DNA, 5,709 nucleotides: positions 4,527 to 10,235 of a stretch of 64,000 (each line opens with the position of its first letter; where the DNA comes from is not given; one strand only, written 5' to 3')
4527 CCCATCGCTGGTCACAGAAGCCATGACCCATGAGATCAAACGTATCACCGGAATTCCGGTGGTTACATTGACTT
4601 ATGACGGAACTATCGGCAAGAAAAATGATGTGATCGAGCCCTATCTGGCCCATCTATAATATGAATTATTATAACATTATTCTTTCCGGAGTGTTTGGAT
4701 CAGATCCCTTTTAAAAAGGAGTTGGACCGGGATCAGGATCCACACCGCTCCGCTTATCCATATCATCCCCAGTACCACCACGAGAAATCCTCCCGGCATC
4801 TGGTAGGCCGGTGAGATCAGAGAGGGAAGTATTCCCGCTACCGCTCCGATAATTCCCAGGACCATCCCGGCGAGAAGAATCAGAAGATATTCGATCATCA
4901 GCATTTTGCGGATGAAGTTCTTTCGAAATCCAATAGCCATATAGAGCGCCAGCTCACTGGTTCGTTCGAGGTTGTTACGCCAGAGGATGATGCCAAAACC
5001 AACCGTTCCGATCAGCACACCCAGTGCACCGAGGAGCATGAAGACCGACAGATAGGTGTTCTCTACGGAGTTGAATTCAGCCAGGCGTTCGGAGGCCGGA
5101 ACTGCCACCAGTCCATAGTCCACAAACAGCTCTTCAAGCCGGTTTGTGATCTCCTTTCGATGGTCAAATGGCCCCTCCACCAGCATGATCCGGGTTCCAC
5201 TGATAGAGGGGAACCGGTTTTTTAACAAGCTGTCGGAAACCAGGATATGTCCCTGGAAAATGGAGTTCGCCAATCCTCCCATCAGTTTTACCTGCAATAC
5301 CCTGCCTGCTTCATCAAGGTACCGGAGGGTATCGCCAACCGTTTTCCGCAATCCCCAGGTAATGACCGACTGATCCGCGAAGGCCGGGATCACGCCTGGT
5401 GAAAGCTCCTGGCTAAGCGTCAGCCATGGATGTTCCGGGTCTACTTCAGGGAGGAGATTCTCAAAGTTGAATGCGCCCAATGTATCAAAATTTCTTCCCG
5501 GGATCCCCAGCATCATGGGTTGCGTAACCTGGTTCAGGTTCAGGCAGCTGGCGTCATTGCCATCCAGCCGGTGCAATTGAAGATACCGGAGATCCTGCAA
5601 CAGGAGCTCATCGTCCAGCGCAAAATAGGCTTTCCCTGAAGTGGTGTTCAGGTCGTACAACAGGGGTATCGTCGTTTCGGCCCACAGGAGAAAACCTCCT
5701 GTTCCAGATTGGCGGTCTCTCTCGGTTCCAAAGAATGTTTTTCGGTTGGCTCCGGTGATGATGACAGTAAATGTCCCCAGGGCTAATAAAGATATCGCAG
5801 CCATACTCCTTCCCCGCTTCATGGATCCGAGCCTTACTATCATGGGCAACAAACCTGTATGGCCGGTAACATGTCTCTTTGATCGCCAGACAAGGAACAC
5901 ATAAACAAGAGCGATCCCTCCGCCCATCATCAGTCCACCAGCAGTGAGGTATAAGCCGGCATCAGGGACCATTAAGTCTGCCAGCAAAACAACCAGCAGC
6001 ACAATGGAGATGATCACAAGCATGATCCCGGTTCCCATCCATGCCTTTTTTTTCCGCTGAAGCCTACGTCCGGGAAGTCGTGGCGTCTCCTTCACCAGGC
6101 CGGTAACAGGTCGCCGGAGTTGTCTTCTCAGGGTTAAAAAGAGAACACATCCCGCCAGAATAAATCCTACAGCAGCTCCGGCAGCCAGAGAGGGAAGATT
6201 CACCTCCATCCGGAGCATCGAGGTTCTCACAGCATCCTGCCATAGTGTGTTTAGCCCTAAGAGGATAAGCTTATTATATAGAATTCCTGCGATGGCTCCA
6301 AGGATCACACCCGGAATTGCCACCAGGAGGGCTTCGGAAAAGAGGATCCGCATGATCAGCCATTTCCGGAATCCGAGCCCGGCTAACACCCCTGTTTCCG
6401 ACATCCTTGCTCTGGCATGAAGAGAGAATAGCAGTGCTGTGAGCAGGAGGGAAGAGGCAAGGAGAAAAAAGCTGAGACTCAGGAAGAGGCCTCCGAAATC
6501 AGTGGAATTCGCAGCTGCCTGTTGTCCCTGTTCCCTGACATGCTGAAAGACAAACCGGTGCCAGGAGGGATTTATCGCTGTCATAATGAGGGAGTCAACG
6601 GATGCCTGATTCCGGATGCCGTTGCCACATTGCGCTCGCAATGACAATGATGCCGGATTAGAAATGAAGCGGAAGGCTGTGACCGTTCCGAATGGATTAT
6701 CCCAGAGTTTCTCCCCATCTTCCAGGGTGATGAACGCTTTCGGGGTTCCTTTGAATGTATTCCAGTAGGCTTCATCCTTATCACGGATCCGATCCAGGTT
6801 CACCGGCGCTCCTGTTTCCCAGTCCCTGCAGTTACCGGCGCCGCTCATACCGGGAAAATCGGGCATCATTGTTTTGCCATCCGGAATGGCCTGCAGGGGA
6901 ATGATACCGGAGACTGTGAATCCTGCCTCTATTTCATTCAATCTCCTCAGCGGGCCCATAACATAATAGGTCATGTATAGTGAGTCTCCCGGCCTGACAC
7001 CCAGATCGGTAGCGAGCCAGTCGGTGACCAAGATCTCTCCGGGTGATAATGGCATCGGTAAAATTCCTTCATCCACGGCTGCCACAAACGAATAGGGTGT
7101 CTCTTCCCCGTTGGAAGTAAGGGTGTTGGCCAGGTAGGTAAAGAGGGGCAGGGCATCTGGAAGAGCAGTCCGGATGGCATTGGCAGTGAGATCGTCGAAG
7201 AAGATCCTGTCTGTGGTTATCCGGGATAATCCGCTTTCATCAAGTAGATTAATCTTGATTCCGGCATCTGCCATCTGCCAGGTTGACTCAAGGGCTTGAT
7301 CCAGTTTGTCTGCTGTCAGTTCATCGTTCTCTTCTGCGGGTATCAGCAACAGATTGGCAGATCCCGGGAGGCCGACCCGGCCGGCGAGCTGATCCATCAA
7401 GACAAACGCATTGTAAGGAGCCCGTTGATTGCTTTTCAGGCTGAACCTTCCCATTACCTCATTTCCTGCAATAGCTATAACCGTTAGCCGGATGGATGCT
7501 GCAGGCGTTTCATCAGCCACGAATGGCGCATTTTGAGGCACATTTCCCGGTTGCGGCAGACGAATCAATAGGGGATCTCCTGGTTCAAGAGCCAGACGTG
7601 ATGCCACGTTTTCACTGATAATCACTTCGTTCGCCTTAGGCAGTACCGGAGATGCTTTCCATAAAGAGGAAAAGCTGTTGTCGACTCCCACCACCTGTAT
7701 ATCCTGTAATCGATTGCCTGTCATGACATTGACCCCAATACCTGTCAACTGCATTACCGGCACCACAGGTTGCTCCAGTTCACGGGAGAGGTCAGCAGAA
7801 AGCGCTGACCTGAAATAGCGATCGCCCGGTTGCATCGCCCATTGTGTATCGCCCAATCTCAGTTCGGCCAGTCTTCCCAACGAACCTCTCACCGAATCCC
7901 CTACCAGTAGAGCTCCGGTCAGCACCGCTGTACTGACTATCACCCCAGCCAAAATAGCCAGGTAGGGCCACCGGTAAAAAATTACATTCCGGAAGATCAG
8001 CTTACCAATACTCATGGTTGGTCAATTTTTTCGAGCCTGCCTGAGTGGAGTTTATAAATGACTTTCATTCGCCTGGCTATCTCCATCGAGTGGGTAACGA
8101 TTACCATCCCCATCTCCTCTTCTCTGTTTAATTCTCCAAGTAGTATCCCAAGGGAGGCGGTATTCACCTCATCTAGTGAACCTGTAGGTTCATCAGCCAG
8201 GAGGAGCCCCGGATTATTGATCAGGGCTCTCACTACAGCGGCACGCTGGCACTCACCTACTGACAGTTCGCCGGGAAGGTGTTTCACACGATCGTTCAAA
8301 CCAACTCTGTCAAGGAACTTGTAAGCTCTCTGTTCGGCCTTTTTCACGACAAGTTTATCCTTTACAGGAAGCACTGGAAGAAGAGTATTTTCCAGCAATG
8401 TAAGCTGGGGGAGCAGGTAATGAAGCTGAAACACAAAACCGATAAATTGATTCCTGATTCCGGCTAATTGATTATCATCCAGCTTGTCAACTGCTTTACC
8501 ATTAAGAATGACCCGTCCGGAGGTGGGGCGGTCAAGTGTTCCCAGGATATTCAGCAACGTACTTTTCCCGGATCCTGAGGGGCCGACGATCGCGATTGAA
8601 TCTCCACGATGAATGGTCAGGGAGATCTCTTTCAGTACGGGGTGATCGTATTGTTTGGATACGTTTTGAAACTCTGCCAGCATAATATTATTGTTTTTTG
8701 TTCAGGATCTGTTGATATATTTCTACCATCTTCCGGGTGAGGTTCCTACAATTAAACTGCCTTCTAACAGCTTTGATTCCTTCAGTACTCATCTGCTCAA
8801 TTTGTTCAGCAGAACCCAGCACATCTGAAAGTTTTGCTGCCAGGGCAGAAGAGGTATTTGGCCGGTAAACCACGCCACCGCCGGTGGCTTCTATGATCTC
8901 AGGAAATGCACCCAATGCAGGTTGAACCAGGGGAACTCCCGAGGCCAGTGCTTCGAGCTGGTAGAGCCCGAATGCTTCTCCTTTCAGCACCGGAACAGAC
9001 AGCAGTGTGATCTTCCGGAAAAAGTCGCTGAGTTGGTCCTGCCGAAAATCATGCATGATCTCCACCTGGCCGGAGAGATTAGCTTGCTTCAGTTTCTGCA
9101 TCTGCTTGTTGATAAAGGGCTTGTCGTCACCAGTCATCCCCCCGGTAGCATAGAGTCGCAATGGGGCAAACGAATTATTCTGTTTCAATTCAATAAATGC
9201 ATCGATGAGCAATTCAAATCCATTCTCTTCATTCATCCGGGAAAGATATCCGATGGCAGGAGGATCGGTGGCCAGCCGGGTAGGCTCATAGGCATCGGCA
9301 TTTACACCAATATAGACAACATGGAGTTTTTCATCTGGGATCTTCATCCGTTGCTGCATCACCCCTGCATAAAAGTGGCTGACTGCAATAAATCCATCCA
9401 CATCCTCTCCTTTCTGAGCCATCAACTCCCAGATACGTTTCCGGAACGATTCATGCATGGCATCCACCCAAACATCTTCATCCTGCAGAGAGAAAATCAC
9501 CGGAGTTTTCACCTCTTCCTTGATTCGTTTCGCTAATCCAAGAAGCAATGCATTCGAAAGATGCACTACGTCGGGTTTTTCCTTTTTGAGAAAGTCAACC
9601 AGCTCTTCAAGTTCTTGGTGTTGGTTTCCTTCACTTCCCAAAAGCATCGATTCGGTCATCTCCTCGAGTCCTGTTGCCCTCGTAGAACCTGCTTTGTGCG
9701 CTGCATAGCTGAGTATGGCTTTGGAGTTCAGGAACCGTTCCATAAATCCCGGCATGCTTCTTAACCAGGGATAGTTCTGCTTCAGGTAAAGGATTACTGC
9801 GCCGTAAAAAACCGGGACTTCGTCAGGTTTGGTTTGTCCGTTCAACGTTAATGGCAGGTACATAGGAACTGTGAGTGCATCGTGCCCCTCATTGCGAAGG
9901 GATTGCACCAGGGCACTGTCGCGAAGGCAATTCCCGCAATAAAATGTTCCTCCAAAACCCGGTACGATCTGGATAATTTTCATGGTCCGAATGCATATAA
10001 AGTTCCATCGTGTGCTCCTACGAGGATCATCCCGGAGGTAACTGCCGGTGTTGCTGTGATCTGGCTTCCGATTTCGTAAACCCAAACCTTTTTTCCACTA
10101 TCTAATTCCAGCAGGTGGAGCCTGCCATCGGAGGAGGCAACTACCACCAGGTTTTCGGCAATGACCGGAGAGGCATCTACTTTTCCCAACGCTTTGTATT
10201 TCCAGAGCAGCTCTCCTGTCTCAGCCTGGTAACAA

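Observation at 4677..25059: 14-gene cluster resembling an uncharacterised cytoplasm-to-periplasm redox system built on PQQ-like propellers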

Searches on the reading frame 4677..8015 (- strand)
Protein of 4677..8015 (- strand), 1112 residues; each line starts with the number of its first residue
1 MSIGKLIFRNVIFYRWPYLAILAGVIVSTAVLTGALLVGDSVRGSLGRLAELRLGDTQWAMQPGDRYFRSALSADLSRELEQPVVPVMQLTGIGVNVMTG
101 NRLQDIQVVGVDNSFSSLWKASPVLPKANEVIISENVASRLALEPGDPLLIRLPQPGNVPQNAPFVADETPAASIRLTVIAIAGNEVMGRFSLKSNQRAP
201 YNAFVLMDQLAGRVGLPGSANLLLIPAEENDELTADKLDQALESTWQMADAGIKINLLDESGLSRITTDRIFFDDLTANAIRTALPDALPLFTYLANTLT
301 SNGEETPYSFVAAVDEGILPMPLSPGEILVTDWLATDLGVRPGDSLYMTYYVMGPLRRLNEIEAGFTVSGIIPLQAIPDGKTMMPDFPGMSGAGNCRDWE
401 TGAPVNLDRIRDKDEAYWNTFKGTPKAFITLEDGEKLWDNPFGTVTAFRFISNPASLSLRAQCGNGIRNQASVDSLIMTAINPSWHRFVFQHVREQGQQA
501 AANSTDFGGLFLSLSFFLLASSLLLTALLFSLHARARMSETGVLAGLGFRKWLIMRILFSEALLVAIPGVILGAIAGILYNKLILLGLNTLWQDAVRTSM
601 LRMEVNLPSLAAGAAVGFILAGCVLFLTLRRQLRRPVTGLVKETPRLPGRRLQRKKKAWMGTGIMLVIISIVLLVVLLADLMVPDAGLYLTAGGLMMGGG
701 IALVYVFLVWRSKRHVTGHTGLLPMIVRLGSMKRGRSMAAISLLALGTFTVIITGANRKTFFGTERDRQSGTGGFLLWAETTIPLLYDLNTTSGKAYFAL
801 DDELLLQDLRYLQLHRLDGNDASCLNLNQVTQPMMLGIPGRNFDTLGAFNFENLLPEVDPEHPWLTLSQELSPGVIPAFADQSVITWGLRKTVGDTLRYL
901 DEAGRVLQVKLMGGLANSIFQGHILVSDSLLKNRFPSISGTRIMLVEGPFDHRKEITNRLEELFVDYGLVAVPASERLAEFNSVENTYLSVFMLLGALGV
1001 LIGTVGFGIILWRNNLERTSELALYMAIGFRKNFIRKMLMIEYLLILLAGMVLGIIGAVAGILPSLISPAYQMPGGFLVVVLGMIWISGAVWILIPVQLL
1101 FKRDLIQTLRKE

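Call 5: search_protein_families(library=pfam, proteins=[window:4677-8015:-], max_evalue=0.01)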
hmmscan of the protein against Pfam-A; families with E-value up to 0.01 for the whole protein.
window:4677-8015:- (1112 aa): 2 families
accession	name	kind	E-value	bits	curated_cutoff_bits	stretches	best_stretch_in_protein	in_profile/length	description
PF02687.27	FtsX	-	4.1e-19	69.2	25.5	2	513-635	2-118/120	FtsX-like permease C-terminal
PF12704.14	MacB_PCD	-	1.6e-06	29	27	1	22-191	5-161/207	MacB-like periplasmic core domain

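Call 20: search_protein_families(library=ncbifam, proteins=[window:4677-8015:-], max_evalue=0.001)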
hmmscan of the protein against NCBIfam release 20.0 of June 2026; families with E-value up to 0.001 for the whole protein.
window:4677-8015:- (1112 aa): 1 family
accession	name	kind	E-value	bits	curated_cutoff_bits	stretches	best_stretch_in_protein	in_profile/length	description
TIGR03434.1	ADOP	subfamily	1.5e-06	26.7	622.3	1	978-1067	667-758/803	ADOP family duplicated permease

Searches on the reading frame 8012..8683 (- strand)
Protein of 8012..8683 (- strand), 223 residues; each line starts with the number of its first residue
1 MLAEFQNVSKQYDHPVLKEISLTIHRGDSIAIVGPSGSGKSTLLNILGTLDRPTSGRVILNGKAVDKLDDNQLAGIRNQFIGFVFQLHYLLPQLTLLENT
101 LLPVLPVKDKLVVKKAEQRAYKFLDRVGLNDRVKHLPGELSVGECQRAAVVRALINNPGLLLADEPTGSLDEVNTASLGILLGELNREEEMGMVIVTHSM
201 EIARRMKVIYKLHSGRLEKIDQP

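Call 5: search_protein_families(library=pfam, proteins=[window:8012-8683:-], max_evalue=0.01)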
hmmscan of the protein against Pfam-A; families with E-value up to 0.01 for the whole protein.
window:8012-8683:- (223 aa): 9 families
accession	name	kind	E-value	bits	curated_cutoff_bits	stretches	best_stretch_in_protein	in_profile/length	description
PF00005.33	ABC_tran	-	5.4e-33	114.9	25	1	17-167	1-136/137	ABC transporter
PF13304.12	AAA_21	-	2.6e-05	24.9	27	1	31-50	3-22/304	AAA domain, putative AbiEii toxin, Type IV TA system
PF13555.12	AAA_29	-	3.7e-05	23.8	27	1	22-49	17-44/61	P-loop containing region of AAA domain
PF02463.25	SMC_N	-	0.00028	20.8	40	0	29-45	26-42/220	RecF/RecN/SMC N terminal domain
PF13191.12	AAA_16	-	0.00039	21.4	32.6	1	25-139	22-111/167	AAA ATPase domain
PF03193.22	RsgA_GTPase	-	0.0019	18.5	30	1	17-48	97-127/174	RsgA GTPase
PF13401.12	AAA_22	-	0.0039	17.9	27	1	28-51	6-29/130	AAA domain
PF13238.12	AAA_18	-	0.0088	16.9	29.4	0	30-50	1-21/128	AAA domain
PF00437.27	T2SSE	-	0.0099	15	24.9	0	25-47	139-162/370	Type II/IV secretion system protein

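Call 20: search_protein_families(library=ncbifam, proteins=[window:8012-8683:-], max_evalue=0.001)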
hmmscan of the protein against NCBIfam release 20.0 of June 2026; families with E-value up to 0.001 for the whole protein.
window:8012-8683:- (223 aa): 183 families (the best 25 are shown)
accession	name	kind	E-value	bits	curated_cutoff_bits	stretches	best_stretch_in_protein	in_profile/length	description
TIGR02211.1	LolD_lipo_ex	equivalog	1.3e-71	240.6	307.75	1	10-218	14-220/221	lipoprotein-releasing ABC transporter ATP-binding protein LolD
NF008639.0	PRK11629.1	equivalog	2.6e-64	216.8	360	1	11-218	15-225/234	lipoprotein-releasing ABC transporter ATP-binding protein LolD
TIGR03608.1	L_ocin_972_ABC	subfamily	5.7e-52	176.2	254.85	1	6-210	2-204/206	putative bacteriocin export ABC transporter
NF007826.0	PRK10535.1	equivalog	1.3e-50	172.4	966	1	14-217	21-221/648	macrolide ABC transporter ATP-binding protein/permease MacB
TIGR02673.1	FtsE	equivalog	2.5e-50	171.1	264.85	1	3-207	2-204/214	cell division ATP-binding protein FtsE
NF007879.0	PRK10584.1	equivalog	4.6e-50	170.5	336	1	15-218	24-225/228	putative ABC transporter ATP-binding protein YbbA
NF038007.1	ABC_ATP_DarD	equivalog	1.8e-47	161.6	375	1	9-217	13-218/218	darobactin export ABC transporter ATP-binding protein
NF007027.0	PRK09493.1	equivalog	4.2e-47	160.5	379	1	3-207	2-203/240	glutamine ABC transporter ATP-binding protein GlnQ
TIGR02315.1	ABC_phnC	equivalog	2.3e-45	154.9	266.1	1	4-206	3-212/243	phosphonate ABC transporter ATP-binding protein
TIGR02982.1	heterocyst_DevA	subfamily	3.6e-45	154.3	295.8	1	13-217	17-219/220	ABC exporter ATP-binding subunit, DevA family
TIGR03005.1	ectoine_ehuA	equivalog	4.2e-39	134.3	345.4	1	4-206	2-213/252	ectoine/hydroxyectoine ABC transporter ATP-binding protein EhuA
TIGR02314.1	ABC_MetN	equivalog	5e-39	134.3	499.7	1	16-206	20-207/343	methionine ABC transporter ATP-binding protein MetN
TIGR01186.1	proV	subfamily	1.6e-38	132.8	326.6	1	17-206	9-196/363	betaine/proline/choline family ABC transporter ATP-binding protein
TIGR03265.1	PhnT2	equivalog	8.8e-38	130.4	457.7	1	5-207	7-202/353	putative 2-aminoethylphosphonate ABC transporter ATP-binding protein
TIGR00968.1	3a0106s01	subfamily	9.4e-38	130.1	342.75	1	5-223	3-215/237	sulfate ABC transporter ATP-binding protein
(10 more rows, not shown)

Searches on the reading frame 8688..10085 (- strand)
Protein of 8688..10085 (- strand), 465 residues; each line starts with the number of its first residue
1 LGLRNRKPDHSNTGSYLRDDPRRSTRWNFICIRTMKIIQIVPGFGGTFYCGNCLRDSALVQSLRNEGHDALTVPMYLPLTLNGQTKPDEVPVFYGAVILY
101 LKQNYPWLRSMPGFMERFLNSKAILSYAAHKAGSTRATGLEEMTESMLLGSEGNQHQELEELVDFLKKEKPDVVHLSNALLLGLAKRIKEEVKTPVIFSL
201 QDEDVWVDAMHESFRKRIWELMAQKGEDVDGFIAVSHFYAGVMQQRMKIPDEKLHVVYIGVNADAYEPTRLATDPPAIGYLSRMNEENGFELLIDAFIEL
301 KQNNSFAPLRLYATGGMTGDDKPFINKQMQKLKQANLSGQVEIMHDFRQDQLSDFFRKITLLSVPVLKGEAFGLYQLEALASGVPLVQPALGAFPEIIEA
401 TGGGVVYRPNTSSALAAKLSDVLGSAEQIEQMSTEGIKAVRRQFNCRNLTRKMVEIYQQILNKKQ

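Call 5: search_protein_families(library=pfam, proteins=[window:8688-10085:-], max_evalue=0.01)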
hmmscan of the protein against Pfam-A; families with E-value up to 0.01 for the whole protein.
window:8688-10085:- (465 aa): 6 families
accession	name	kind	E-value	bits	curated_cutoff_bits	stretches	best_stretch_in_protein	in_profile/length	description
PF00534.26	Glycos_transf_1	-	1.7e-18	67.2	26.4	1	270-438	10-171/172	Glycosyl transferases group 1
PF13692.12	Glyco_trans_1_4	-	9.4e-17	62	27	1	276-423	2-140/142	Glycosyl transferases group 1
PF13439.12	Glyco_transf_4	-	2.1e-12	47.9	28.5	1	160-264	62-169/170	Glycosyltransferase Family 4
PF13579.12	Glyco_trans_4_4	-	6.6e-08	33.5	29.7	1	160-260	61-158/158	Glycosyl transferase 4-like domain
PF20706.3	GT4-conflict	-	0.00035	20.1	26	1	248-387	168-309/385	Family 4 Glycosyltransferase in conflict systems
PF13524.12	Glyco_trans_1_2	-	0.006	17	25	0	376-453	67-142/144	Glycosyl transferase-like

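Call 20: search_protein_families(library=ncbifam, proteins=[window:8688-10085:-], max_evalue=0.001)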
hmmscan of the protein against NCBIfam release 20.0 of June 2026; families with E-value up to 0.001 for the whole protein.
window:8688-10085:- (465 aa): 27 families (the best 25 are shown)
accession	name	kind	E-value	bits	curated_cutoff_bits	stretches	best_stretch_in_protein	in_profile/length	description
TIGR03088.1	stp2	hypoth_equivalog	7.8e-19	67.9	409.05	1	152-461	63-374/374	TIGR03088 family PEP-CTERM/XrtA system glycosyltransferase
NF041876.1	EPS_EpsE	equivalog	3.6e-17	62.7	400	1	241-448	175-384/389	exopolysaccharide biosynthesis GT4 family glycosyltransferase EpsE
TIGR03999.1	thiol_BshA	equivalog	5.7e-16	58.4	273.7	1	162-461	76-374/375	N-acetyl-alpha-D-glucosaminyl L-malate synthase BshA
TIGR04063.1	stp3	hypoth_equivalog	7.9e-15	54.6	442.05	1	154-461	76-396/397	TIGR04063 family PEP-CTERM/XrtA system glycosyltransferase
TIGR03449.1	mycothiol_MshA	equivalog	4e-14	52.3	462.5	1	252-461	188-404/406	D-inositol-3-phosphate glycosyltransferase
TIGR02149.1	glgA_Coryne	subfamily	4.6e-13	49.1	302.4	1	227-461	143-391/391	glycogen synthase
NF046085.1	XrtY_assoc_Gly1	equivalog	2.5e-12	46.4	400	1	278-462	212-386/387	XrtY-associated glycosyltransferase XYAG1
NF038295.1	EPS_HpsP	equivalog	3.9e-12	45.9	550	1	266-461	198-388/388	hormogonium polysaccharide biosynthesis glycosyltransferase HpsP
TIGR04047.1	MSMEG_0565_glyc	hypoth_equivalog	7.7e-12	45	259.85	1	293-458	211-372/373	MSMEG_0565 family glycosyltransferase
TIGR02472.1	sucr_P_syn_N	equivalog_domain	7.8e-12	44.7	576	1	276-452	249-433/439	sucrose-phosphate synthase, putative, glycosyltransferase domain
NF053787.1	GlcN_PG_synth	equivalog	2.3e-11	43.2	480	1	369-461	271-360/361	N-acetylglucosaminyl phosphatidylglycerol synthase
NF041010.1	glycosy_Agl16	equivalog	6.8e-11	41.6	575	1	169-460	72-351/352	glycosylation protein Agl16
NF038298.1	EPS_HpsO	equivalog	2e-10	40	575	1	277-461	203-388/388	hormogonium polysaccharide biosynthesis glycosyltransferase HpsO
TIGR04005.1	wcaL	equivalog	2.6e-10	39.7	537.6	1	231-459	177-405/406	colanic acid biosynthesis glycosyltransferase WcaL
NF047684.1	TeichurnBiosyTuaC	equivalog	3.2e-10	39.5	550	1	170-461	108-390/391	teichuronic acid biosynthesis protein TuaC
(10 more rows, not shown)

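Call 54: search_solved_structures(query=window:8688-9983:-, max_evalue=0.000001)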
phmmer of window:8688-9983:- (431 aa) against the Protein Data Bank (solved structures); distinct sequences matched with E-value up to 0.000001: 8.
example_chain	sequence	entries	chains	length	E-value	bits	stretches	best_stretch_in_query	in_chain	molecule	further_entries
5i45_A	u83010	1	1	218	2.5e-12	49.8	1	243-430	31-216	Glycosyl transferases group 1 family protein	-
6kih_A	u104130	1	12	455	3.8e-10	42.6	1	229-427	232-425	Tll1590 protein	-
5d00_A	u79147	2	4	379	1.4e-08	37.5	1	288-425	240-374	N-acetyl-alpha-D-glucosaminyl L-malate synthase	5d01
7mi0_A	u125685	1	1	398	6.4e-08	35.3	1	179-428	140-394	Glycosyltransferase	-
6ft5_A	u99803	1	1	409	3.5e-07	32.9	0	110-199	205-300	alphaRep A3_A3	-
7qsg_A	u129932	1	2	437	7.4e-07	31.8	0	192-427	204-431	D-inositol 3-phosphate glycosyltransferase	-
2jjm_A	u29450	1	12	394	7.9e-07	31.7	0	283-428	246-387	GLYCOSYL TRANSFERASE, GROUP 1 FAMILY PROTEIN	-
3mbo_A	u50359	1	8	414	9.1e-07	31.5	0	283-428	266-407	Glycosyltransferase, group 1 family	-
